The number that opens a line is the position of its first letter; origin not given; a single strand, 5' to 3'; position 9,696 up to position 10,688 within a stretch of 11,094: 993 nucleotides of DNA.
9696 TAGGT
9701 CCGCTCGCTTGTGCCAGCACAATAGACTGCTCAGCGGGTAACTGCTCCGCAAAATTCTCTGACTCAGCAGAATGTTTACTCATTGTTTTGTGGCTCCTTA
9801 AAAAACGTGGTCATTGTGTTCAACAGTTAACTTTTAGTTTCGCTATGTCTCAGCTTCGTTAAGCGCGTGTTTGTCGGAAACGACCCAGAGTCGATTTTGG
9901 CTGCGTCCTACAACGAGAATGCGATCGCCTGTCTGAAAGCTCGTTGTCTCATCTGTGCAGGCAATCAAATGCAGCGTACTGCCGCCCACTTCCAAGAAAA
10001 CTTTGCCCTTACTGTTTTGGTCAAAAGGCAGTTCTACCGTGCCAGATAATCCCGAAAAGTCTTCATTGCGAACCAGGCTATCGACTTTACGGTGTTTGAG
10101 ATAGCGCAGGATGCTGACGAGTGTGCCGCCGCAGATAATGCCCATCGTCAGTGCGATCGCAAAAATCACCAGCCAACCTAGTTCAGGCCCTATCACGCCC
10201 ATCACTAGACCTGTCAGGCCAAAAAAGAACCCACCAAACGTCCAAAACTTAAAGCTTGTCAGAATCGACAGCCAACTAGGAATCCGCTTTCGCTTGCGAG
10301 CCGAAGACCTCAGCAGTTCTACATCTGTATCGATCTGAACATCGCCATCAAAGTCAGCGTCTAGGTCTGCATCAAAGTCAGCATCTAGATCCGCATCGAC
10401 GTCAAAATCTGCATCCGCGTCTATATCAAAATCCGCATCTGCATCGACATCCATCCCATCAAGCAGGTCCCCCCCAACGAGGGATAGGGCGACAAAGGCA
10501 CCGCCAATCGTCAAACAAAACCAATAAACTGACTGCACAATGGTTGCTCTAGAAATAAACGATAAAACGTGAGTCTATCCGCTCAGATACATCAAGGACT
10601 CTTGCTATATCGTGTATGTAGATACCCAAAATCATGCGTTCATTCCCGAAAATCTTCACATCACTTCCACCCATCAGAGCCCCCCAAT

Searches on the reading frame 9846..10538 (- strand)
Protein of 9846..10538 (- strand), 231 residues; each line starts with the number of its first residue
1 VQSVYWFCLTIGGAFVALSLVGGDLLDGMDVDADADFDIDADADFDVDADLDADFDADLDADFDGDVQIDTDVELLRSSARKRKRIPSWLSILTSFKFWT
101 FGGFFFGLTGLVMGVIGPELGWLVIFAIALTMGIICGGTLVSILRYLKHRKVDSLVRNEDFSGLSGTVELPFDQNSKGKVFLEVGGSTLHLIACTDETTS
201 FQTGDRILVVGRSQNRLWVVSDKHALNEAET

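Call 7: search_protein_families(library=pfam, proteins=[window:9846-10538:-], max_evalue=0.01)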
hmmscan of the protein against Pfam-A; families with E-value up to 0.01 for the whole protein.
window:9846-10538:- (231 aa): 0 families

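Call 8: search_protein_families(library=ncbifam, proteins=[window:9846-10538:-], max_evalue=0.01)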
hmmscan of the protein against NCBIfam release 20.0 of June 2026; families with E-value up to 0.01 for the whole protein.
window:9846-10538:- (231 aa): 4 families
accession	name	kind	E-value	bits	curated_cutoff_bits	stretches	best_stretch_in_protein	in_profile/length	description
NF000535.3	MSCRAMM_SdrC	exception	0.001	17.2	1700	1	32-68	807-843/963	MSCRAMM family adhesin SdrC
NF012181.0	MSCRAMM_SdrD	exception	0.0012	16.3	2500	1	32-67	1243-1278/1379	MSCRAMM family adhesin SdrD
NF033845.1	MSCRAMM_ClfB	exception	0.0013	16.8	999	1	32-70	705-745/871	MSCRAMM family adhesin clumping factor ClfB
NF033609.2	MSCRAMM_ClfA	exception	0.002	15.9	1150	1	32-70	671-709/934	MSCRAMM family adhesin clumping factor ClfA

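Call 35: search_protein_families(library=pfam, proteins=[window:9846-10538:-], max_evalue=1)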
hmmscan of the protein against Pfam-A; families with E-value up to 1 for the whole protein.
window:9846-10538:- (231 aa): 0 families
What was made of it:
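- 9843..10538 (-): Upstream 231-aa membrane protein with an Asp-rich repeat. It is the first gene of the conserved three-gene cluster. It may be NfeD-like, judged only from its position and the look of its C-terminus. It has no Pfam or NCBIfam family hit (calls 7, 8, 35), so the NfeD label is inference only.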
